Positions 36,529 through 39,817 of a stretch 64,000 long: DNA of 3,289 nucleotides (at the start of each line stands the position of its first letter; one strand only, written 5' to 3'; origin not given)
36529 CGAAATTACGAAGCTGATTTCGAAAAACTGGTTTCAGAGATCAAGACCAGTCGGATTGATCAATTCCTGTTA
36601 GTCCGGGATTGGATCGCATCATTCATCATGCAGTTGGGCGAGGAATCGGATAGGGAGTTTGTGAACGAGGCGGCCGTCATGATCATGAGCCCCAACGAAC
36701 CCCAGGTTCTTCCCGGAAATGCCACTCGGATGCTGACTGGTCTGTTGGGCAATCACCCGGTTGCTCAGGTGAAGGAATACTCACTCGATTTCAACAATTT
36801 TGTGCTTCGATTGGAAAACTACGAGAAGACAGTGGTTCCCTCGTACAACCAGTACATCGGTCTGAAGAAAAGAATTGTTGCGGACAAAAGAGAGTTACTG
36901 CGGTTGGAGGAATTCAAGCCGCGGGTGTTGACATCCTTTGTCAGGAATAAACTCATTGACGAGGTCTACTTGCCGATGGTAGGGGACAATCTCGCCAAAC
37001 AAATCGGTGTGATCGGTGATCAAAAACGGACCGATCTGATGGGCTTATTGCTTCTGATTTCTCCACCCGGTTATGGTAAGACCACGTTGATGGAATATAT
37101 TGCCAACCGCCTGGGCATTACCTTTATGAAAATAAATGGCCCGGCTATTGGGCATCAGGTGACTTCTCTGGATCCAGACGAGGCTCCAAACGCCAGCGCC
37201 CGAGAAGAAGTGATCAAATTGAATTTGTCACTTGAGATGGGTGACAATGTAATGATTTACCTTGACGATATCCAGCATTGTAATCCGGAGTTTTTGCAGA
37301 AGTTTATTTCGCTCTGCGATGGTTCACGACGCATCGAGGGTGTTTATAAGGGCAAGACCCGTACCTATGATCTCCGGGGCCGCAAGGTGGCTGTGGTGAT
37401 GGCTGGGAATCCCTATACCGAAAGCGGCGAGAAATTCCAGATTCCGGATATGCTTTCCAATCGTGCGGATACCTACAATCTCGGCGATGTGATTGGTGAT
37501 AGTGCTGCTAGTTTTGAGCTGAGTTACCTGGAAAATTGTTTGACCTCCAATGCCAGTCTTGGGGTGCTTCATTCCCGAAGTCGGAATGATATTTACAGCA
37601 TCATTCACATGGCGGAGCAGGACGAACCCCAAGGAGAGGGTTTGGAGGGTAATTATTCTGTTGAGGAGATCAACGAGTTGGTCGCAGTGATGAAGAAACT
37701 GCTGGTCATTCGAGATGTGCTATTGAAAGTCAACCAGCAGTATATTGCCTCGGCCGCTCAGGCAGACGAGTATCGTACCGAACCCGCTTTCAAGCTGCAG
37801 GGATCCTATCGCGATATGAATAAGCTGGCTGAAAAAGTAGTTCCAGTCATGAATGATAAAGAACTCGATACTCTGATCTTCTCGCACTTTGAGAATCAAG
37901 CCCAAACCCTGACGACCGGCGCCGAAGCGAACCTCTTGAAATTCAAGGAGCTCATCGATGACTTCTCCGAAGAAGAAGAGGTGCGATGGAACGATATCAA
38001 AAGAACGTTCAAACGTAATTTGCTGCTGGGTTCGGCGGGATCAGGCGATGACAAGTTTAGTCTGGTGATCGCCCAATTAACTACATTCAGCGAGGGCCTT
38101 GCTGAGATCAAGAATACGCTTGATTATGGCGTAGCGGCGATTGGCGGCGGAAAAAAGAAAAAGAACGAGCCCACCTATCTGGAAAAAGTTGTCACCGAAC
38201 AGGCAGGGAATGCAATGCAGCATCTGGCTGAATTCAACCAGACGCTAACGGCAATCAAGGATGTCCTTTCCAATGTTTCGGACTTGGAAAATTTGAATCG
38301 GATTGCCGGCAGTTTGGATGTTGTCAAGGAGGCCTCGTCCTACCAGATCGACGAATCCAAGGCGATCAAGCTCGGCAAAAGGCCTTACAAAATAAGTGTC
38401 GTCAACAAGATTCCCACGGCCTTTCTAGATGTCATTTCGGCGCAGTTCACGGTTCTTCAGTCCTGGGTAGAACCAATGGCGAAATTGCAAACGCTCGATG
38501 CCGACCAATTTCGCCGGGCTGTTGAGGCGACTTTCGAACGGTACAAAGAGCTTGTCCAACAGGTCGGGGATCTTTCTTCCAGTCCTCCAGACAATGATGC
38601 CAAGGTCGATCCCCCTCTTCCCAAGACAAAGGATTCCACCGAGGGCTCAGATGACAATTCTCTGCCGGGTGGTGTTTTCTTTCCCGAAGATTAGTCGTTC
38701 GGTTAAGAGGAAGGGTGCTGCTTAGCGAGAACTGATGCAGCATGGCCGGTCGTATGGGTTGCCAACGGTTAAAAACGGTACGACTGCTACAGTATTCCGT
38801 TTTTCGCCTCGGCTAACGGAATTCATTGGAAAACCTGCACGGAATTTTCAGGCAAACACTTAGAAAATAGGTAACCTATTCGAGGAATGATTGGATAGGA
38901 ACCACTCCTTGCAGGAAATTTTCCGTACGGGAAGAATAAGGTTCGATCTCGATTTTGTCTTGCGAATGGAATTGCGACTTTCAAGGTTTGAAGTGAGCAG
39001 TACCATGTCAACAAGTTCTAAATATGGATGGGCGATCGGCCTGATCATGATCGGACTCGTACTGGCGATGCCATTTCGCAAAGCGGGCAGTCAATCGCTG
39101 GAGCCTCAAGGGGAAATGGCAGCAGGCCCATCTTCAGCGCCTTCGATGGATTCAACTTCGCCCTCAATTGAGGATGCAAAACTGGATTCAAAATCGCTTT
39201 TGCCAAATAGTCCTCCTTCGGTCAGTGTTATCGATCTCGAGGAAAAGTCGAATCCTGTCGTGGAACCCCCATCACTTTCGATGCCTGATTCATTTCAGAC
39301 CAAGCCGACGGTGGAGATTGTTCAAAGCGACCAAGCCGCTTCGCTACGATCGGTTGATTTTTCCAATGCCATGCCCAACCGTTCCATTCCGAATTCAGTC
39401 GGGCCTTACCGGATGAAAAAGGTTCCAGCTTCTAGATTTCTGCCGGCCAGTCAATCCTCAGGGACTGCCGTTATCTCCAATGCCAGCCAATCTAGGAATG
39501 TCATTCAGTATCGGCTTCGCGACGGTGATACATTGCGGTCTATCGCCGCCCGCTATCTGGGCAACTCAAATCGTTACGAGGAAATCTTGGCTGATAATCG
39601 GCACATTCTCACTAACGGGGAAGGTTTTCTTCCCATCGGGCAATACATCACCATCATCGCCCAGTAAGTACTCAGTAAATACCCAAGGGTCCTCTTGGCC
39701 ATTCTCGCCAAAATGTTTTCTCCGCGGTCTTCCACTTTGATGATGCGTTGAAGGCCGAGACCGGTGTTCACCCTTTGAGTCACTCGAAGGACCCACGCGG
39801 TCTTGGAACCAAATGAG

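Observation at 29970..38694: Putative three-gene operon: NfeD-like (YqiJ-like), flotillin (YqiK-like), then a giant 1820-aa MoxR/AAA_5 ATPase. Candidate uncharacterised flotillin-associated machine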

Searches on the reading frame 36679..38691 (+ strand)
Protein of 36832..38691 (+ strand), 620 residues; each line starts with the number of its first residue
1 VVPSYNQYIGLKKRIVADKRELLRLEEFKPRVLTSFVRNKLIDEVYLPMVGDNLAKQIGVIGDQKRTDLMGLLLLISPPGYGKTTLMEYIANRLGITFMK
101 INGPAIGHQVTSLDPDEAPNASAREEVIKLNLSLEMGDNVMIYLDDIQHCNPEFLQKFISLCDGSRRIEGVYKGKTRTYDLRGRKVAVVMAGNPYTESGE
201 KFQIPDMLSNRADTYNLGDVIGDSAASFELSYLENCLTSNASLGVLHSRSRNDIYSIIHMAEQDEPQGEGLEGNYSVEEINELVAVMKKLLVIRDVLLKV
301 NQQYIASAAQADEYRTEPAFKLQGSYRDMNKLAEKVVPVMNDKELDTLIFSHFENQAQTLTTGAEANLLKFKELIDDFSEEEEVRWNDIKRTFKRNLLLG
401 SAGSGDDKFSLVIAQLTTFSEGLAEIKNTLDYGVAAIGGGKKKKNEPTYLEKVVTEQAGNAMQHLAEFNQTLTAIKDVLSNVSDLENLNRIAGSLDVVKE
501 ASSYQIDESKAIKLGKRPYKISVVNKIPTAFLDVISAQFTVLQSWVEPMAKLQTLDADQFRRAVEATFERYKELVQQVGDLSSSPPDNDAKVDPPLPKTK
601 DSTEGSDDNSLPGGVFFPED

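Call 18: search_solved_structures(query=window:36832-38691:+, max_evalue=1, show_alignments=2)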
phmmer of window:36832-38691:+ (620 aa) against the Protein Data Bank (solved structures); distinct sequences matched with E-value up to 1: 144 (the best 60 are shown).
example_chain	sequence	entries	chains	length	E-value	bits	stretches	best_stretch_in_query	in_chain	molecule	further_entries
5vc7_A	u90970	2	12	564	4e-07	32.3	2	71-112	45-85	VCP-like ATPase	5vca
5g4g_A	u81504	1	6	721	7.5e-07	31.4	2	71-111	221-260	VCP-LIKE ATPASE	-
5g4f_A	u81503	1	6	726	7.6e-07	31.4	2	71-111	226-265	VCP-LIKE ATPASE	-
6mck_A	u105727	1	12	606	6.9e-06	28.2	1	71-111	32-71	Transitional endoplasmic reticulum ATPase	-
7wub_D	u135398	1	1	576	7.2e-06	28.2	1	71-111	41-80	Transitional endoplasmic reticulum ATPase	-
7wub_C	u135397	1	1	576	7.2e-06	28.2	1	71-111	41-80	Transitional endoplasmic reticulum ATPase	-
7lmy_A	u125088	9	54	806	8e-06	28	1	47-111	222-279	Transitional endoplasmic reticulum ATPase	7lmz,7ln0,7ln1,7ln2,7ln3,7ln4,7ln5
7rlb_A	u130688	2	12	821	8.4e-06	28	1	47-111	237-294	Transitional endoplasmic reticulum ATPase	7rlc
6chs_H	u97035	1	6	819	9.4e-06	27.8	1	71-112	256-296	Putative cell division control protein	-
9m4n_A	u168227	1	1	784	1.1e-05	27.6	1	47-112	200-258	Cell division control protein 48 homolog A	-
7rlj_A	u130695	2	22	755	1.1e-05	27.6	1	71-111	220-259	Transitional endoplasmic reticulum ATPase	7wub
8yka_A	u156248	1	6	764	1.1e-05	27.5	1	71-111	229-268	Transitional endoplasmic reticulum ATPase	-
9m3v_A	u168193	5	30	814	1.2e-05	27.5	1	47-112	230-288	Cell division control protein 48 homolog A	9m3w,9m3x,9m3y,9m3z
5c18_A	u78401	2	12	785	1.2e-05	27.4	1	71-111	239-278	Transitional endoplasmic reticulum ATPase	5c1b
7y4w_A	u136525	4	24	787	1.2e-05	27.4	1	71-111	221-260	Transitional endoplasmic reticulum ATPase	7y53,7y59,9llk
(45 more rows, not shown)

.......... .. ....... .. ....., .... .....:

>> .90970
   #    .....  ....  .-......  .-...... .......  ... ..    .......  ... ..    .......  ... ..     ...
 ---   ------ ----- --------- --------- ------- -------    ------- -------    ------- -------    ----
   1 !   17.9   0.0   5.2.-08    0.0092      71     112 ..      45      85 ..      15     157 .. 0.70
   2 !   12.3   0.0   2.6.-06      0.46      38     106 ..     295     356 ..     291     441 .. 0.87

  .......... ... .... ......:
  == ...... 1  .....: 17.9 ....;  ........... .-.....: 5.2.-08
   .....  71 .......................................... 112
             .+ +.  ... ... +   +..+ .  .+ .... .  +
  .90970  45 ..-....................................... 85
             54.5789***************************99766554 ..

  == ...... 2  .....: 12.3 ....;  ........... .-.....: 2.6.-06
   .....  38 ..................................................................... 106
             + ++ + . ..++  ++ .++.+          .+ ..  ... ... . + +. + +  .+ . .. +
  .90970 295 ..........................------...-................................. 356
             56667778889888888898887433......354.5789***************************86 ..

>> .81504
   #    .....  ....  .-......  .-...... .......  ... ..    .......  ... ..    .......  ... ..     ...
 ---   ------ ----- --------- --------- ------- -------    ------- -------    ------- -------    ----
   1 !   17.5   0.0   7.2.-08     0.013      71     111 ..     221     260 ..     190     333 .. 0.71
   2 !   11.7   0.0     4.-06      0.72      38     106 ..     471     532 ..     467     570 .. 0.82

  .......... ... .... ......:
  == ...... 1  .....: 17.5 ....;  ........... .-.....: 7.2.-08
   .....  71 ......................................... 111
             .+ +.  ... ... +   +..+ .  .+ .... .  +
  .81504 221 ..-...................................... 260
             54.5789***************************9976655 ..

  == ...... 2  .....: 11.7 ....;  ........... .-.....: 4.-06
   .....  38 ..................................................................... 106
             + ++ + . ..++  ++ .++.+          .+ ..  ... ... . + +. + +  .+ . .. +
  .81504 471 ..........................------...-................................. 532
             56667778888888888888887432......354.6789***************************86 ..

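Call 51: predict_structure(alignment_id=A3)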
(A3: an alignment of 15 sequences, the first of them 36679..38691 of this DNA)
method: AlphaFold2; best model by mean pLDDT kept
length: 671 residues; sequences in the alignment: 15
mean_pLDDT: 58.8   pTM: 0.33
mean pLDDT of the five models: 58.8, 55.0, 54.4, 52.5, 52.2
residues with pLDDT >= 90: 0; 70-90: 217; 50-70: 241; < 50: 213
segments of 3 or more residues with pLDDT < 50: 1-13, 73-88, 109-128, 246-275, 360-374, 451-458, 460-462, 469-471, 489-498, 532-577, 635-671
pLDDT, mean of each block of 10 residues (from residue 1): 41 58 57 66 73 76 72 43 44 57 51 42 47 64 74 74 80 80 80 76 72 64 78 68 53 39 32 46 62 69 76 72 78 84 80 62 39 54 76 82 71 67 79 74 57 47 49 52 52 43 56 57 57 46 38 31 33 41 59 59 56 68 68 46 35 31 32 32
secondary structure, 60 per line:
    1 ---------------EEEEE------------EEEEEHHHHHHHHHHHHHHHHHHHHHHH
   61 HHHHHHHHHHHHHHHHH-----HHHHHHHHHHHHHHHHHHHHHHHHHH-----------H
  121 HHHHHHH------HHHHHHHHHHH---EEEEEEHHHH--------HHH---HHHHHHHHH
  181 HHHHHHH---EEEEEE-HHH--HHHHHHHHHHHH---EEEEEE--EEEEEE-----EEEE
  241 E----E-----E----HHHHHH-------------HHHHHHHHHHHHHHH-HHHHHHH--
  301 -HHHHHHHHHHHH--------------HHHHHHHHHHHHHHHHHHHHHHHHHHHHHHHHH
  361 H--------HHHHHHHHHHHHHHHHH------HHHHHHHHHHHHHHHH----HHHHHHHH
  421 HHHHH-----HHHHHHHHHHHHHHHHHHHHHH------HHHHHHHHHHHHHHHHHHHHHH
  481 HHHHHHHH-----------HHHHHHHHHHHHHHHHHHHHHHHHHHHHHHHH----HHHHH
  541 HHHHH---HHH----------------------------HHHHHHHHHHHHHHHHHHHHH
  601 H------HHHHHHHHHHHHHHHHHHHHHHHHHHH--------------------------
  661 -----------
elements in order (helices of 4 or more, strands of 3 or more residues): E16-20 E33-37 H38-77 H83-108 H120-127 H134-144 E148-153 H154-157 H172-187 E191-196 H203-214 E218-223 E226-231 E237-241 H257-262 H276-290 H292-298 H302-313 H328-361 H370-386 H393-408 H413-425 H431-452 H459-488 H500-531 H536-545 H580-601 H608-634
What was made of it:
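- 38092..38691 (+): Lineage-specific C-terminal tail (aa 1621-1820), ending in a Pro/acidic-rich stretch. AF2 pLDDT is below 50 for most of it (call 51).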

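Call 53: fold_search(model_id=the predicted structure, library=pdb)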
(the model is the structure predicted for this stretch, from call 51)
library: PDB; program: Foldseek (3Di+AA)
matches with E <= 10: 476; with E <= 0.001: 2
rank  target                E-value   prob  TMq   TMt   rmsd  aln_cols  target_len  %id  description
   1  7uiz_F                2.4e-04  1.00  0.15  0.17  17.2       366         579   12  ClpAP complex bound to ClpS N-terminal extension, class IIc (released 2022-11-09)
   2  7qhs_7                6.2e-04  0.98  0.14  0.14  23.9       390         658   13  S. cerevisiae CMGE nucleating origin DNA melting (released 2022-06-15)
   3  9qh8_A                1.0e-03  0.99  0.12  0.27  17.1       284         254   14  reduced NorQ-NorD VWA domain complex from Paracoccus denitrificans (released 2026-03-25)
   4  9qh4_A                1.1e-03  0.99  0.12  0.28  17.1       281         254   14  NorQ hexamer from Paracoccus denitrificans (released 2026-03-25)
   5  9qh4_F                1.1e-03  0.99  0.13  0.29  16.5       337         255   12  NorQ hexamer from Paracoccus denitrificans (released 2026-03-25)
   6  8efy_D                1.3e-03  1.00  0.13  0.25  16.1       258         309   16  Structure of double homo-hexameric AAA+ ATPase RuvB motors (released 2023-05-10)
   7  9qhg_E                1.4e-03  0.99  0.13  0.28  16.5       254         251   14  NorQD complex state 4 from Jhaorihella thermophila (released 2026-03-25)
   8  9qh4_C                1.5e-03  0.99  0.13  0.28  16.6       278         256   14  NorQ hexamer from Paracoccus denitrificans (released 2026-03-25)
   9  9qh8_F                1.5e-03  0.99  0.13  0.28  17.0       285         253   14  reduced NorQ-NorD VWA domain complex from Paracoccus denitrificans (released 2026-03-25)
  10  9qh6_B                1.5e-03  0.99  0.14  0.30  14.8       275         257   16  NorQ in complex with NorD VWA domain from Paracoccus denitrificans (released 2026-03-25)
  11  7uiy_D                1.7e-03  0.98  0.14  0.15  15.4       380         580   13  ClpAP complex bound to ClpS N-terminal extension, class IIIa (released 2022-10-26)
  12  7xbk_G                1.8e-03  0.99  0.13  0.24  17.0       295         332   14  Structure and mechanism of a mitochondrial AAA+ disaggregase CLPB (released 2023-01-25)
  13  8p5e_6                2.0e-03  0.92  0.12  0.12  22.0       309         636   14  S. cerevisiae nexus-sCMGE after DNA replication initiation (released 2024-05-29)
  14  5c3c_B                2.4e-03  0.99  0.13  0.33  15.3       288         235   15  Structural characterization of a newly identified component of alpha-carboxysomes: The AAA+ domain Protein cso-CbbQ (released 2015-11-18)
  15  8efv_A                2.5e-03  0.99  0.13  0.24  17.2       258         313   17  Structure of single homo-hexameric Holliday junction ATP-dependent DNA helicase RuvB motor (released 2023-05-10)
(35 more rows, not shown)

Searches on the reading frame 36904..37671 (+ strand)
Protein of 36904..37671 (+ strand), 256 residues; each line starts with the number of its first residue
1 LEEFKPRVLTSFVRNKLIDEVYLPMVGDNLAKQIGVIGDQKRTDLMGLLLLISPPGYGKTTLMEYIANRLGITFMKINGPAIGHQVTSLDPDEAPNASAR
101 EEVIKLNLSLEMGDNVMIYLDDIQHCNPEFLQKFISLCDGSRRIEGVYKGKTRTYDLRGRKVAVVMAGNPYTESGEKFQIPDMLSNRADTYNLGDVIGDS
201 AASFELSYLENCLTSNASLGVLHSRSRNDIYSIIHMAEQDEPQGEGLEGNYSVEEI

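Call 57: search_solved_structures(query=A5, max_evalue=0.1, show_alignments=0)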
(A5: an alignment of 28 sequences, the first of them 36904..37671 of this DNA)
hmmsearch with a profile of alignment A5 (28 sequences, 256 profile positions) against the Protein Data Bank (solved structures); distinct sequences matched with E-value up to 0.1: 107 (the best 60 are shown).
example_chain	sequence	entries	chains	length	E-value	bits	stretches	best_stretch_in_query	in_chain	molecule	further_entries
7wub_C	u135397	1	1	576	1.6e-06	30.7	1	49-88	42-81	Transitional endoplasmic reticulum ATPase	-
7wub_D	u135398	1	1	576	1.6e-06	30.7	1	49-88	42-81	Transitional endoplasmic reticulum ATPase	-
9bji_A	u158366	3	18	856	1.8e-06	30.5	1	49-82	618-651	Nuclear valosin-containing protein-like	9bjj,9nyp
6mck_A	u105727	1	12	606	1.9e-06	30.5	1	49-88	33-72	Transitional endoplasmic reticulum ATPase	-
5g4g_A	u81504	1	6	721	1.9e-06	30.5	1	50-85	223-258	VCP-LIKE ATPASE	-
5g4f_A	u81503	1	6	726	1.9e-06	30.4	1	50-85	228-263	VCP-LIKE ATPASE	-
6chs_H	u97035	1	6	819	2.4e-06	30.2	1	49-89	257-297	Putative cell division control protein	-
7rlj_A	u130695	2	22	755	2.7e-06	29.9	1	49-88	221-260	Transitional endoplasmic reticulum ATPase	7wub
8yka_A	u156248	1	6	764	2.8e-06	29.9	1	49-88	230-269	Transitional endoplasmic reticulum ATPase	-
5c18_A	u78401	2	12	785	3e-06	29.8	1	49-88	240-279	Transitional endoplasmic reticulum ATPase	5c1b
7lmy_A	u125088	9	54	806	3.1e-06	29.8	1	49-88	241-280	Transitional endoplasmic reticulum ATPase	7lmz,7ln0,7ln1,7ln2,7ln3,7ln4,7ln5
7y4w_A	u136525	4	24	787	3.1e-06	29.8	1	49-88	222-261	Transitional endoplasmic reticulum ATPase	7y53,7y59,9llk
7rlb_A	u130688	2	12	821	3.2e-06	29.7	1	49-88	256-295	Transitional endoplasmic reticulum ATPase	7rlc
5c19_A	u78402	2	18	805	3.2e-06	29.7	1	49-88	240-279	Transitional endoplasmic reticulum ATPase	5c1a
7k57_A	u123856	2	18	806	3.2e-06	29.7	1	49-88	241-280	Transitional endoplasmic reticulum ATPase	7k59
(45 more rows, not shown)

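Call 58: search_protein_families(library=pfam, alignment_id=A5, max_evalue=1)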
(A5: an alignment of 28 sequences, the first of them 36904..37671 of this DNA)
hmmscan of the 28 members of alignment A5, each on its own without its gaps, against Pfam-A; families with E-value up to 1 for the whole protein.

A. member 1, window:36904-37671:+ (256 aa): 14 families
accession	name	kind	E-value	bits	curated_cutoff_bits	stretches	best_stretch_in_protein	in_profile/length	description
PF00004.35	AAA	-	1.1e-07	32.8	21.2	1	49-127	1-70/131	ATPase family associated with various cellular activities (AAA)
PF05496.18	RuvB_N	-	1.8e-06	28.3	27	1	33-85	20-72/159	Holliday junction DNA helicase RuvB P-loop domain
PF07728.20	AAA_5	-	2e-06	28.3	22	1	49-174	2-127/139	AAA domain (dynein-related subfamily)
PF13401.12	AAA_22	-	3.9e-05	24.4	27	1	47-139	6-109/130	AAA domain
PF13191.12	AAA_16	-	0.0044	18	32.6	1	46-71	24-49/167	AAA ATPase domain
PF13173.12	AAA_14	-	0.016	15.6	27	1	56-132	12-79/129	AAA domain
PF03215.21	Rad17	-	0.072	13.5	23.8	1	41-78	44-77/186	Rad17 P-loop domain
PF20720.3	nSTAND3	-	0.076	13.2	27.2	1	47-70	18-41/155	Novel STAND NTPase 3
PF00910.28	RNA_helicase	-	0.091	13.7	21.5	1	50-74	2-26/105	RNA helicase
PF13207.12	AAA_17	-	0.13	13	27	1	54-75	3-24/136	AAA domain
PF13238.12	AAA_18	-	0.16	12.9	29.4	1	51-106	3-45/128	AAA domain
PF24883.2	NPHP3_N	-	0.18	12.5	24.8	1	47-70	23-46/164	Nephrocystin 3, N-terminal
PF02367.23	TsaE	-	0.23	11.9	26.6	1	43-80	23-54/128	Threonylcarbamoyl adenosine biosynthesis protein TsaE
PF03266.21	NTPase_1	-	0.23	11.7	23.9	1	51-79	4-32/168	NTPase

B. families by the number of members that match (of 28 scanned): 25 families
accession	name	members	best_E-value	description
PF00004.35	AAA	28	1.6e-09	ATPase family associated with various cellular activities (AAA)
PF07728.20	AAA_5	28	4.1e-09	AAA domain (dynein-related subfamily)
PF13401.12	AAA_22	28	3.7e-08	AAA domain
PF05496.18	RuvB_N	28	1.6e-06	Holliday junction DNA helicase RuvB P-loop domain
PF13191.12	AAA_16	28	0.00031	AAA ATPase domain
PF20720.3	nSTAND3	28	0.0056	Novel STAND NTPase 3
PF25199.1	nSTAND_NTPase5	26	0.0032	Novel STAND NTPase 5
PF24883.2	NPHP3_N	22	0.045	Nephrocystin 3, N-terminal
PF13173.12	AAA_14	19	0.0056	AAA domain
PF00910.28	RNA_helicase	17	0.036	RNA helicase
PF03215.21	Rad17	17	0.053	Rad17 P-loop domain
PF13238.12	AAA_18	15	0.022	AAA domain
PF13207.12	AAA_17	13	0.0094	AAA domain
PF07726.17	AAA_3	11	0.059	ATPase family associated with various cellular activities (AAA)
PF02367.23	TsaE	11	0.1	Threonylcarbamoyl adenosine biosynthesis protein TsaE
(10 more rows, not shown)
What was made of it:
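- Closest known: Vps4 / ESCRT-III. Different: The classical-AAA similarity is limited to the N-terminal half of the module (calls 57, 58).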

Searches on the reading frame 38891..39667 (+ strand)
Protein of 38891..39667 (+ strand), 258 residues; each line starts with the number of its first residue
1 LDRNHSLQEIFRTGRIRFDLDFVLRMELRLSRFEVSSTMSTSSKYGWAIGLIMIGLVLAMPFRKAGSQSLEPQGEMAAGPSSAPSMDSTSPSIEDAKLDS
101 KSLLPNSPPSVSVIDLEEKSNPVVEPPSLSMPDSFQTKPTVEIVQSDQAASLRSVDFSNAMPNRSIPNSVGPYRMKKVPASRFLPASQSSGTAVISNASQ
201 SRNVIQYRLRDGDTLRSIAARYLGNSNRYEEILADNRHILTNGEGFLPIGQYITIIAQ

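Call 6: search_protein_families(library=pfam, proteins=[window:38891-39667:+], max_evalue=0.01)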
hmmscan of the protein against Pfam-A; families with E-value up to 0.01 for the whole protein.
window:38891-39667:+ (258 aa): 2 families
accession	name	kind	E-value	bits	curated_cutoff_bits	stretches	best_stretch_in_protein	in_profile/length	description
PF01476.26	LysM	-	0.0012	19.2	20.9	1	207-255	1-42/43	LysM domain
PF05489.18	Phage_tail_X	-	0.0018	18.3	22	1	210-254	6-50/60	Phage Tail Protein X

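Call 7: search_protein_families(library=ncbifam, proteins=[window:38891-39667:+], max_evalue=0.01)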
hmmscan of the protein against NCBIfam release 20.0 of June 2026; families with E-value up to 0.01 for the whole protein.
window:38891-39667:+ (258 aa): 1 family
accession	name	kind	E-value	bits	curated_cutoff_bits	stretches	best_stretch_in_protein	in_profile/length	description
NF008399.0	PRK11198.1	equivalog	1.9e-06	28.3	134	1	198-255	89-145/149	peptidoglycan-binding protein LysM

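Call 8: search_protein_families(library=padloc, proteins=[window:38891-39667:+], max_evalue=0.01)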
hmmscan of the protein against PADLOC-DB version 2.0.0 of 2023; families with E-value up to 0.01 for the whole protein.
window:38891-39667:+ (258 aa): 0 families
